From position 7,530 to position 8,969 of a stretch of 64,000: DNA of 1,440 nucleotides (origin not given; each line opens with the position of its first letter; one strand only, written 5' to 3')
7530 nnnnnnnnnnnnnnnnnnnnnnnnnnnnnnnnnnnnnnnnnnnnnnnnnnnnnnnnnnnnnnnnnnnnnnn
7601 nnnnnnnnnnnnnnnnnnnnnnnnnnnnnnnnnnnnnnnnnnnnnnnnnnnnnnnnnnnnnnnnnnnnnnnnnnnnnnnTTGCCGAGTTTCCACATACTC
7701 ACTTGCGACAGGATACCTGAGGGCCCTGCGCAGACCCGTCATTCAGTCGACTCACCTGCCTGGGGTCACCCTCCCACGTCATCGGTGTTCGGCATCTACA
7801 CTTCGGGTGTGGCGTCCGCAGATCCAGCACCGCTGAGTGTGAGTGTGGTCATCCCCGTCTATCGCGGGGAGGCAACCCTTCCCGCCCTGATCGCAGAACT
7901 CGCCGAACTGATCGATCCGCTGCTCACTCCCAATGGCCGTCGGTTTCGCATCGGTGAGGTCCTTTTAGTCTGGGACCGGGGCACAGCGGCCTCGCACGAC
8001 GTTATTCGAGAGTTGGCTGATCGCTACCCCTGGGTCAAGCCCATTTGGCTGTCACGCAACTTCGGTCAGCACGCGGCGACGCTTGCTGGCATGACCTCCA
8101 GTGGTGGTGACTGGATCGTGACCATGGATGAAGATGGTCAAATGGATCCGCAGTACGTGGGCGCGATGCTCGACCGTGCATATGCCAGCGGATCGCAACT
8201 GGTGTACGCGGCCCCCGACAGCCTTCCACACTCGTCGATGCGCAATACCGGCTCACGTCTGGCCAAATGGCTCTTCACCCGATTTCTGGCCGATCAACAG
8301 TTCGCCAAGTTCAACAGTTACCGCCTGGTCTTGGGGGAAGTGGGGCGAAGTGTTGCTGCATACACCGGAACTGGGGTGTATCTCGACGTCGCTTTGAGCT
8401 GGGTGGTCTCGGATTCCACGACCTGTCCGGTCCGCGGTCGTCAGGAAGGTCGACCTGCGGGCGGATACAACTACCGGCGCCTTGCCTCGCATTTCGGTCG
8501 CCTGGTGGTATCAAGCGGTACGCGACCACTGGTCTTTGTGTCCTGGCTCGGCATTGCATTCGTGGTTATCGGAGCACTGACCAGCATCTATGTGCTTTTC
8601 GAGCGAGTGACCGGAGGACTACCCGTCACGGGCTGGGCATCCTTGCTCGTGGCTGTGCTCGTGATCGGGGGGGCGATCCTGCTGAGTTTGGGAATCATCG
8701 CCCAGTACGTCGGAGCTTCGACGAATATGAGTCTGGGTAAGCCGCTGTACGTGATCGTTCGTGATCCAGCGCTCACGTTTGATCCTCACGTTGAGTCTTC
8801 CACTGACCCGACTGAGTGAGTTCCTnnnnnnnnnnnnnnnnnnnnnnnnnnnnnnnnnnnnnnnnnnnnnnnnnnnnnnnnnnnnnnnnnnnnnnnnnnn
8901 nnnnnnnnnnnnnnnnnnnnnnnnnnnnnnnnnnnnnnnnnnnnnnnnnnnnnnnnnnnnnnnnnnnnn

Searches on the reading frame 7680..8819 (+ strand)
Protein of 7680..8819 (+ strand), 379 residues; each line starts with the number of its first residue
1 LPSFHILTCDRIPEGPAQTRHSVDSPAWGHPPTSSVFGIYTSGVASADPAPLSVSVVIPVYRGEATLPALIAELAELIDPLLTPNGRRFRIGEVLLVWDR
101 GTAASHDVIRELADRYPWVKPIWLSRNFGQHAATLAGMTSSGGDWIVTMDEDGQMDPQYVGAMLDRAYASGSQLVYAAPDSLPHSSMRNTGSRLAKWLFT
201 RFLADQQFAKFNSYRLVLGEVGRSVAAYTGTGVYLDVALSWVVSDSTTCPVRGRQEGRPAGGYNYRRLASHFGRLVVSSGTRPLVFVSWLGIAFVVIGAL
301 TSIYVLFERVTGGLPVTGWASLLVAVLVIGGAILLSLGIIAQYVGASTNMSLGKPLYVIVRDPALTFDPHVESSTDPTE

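Call 26: search_protein_families(library=pfam, proteins=[window:7680-8819:+], max_evalue=0.001)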
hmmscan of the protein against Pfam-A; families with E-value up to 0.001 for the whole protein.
window:7680-8819:+ (379 aa): 1 family
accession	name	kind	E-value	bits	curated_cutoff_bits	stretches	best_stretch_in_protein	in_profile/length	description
PF00535.33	Glycos_transf_2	-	5.9e-17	62.5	23.3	1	55-195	1-131/168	Glycosyl transferase family 2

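Call 45: search_protein_families(library=ncbifam, proteins=[window:7680-8819:+], max_evalue=0.001)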
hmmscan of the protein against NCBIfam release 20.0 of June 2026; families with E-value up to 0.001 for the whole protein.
window:7680-8819:+ (379 aa): 6 families
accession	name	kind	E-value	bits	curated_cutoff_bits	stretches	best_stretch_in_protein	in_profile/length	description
NF047588.1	GlcsyltransPgfSStrep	equivalog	7.6e-21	74.6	500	1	53-359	2-302/308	glycosyltransferase PgfS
NF007986.1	PRK10714.1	equivalog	4.9e-20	71.8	529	1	53-360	7-309/316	undecaprenyl-phosphate 4-deoxy-4-formamido-L-arabinose transferase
NF007482.0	PRK10073.1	equivalog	1.1e-06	27.9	423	1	53-167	7-110/334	glycosyltransferase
TIGR03111.1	glyc2_xrt_Gpos1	hypoth_equivalog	8.6e-05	21.5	363.95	1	53-166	50-155/439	TIGR03111 family XrtG-associated glycosyltransferase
TIGR04182.1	glyco_TIGR04182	equivalog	0.00014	21.4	325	1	132-344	62-282/293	S-layer glycoprotein N-glycosyltransferase AglJ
TIGR03937.1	PgaC_IcaA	equivalog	0.00034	19.7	422.3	1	53-165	46-148/407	poly-beta-1,6-N-acetyl-D-glucosamine synthase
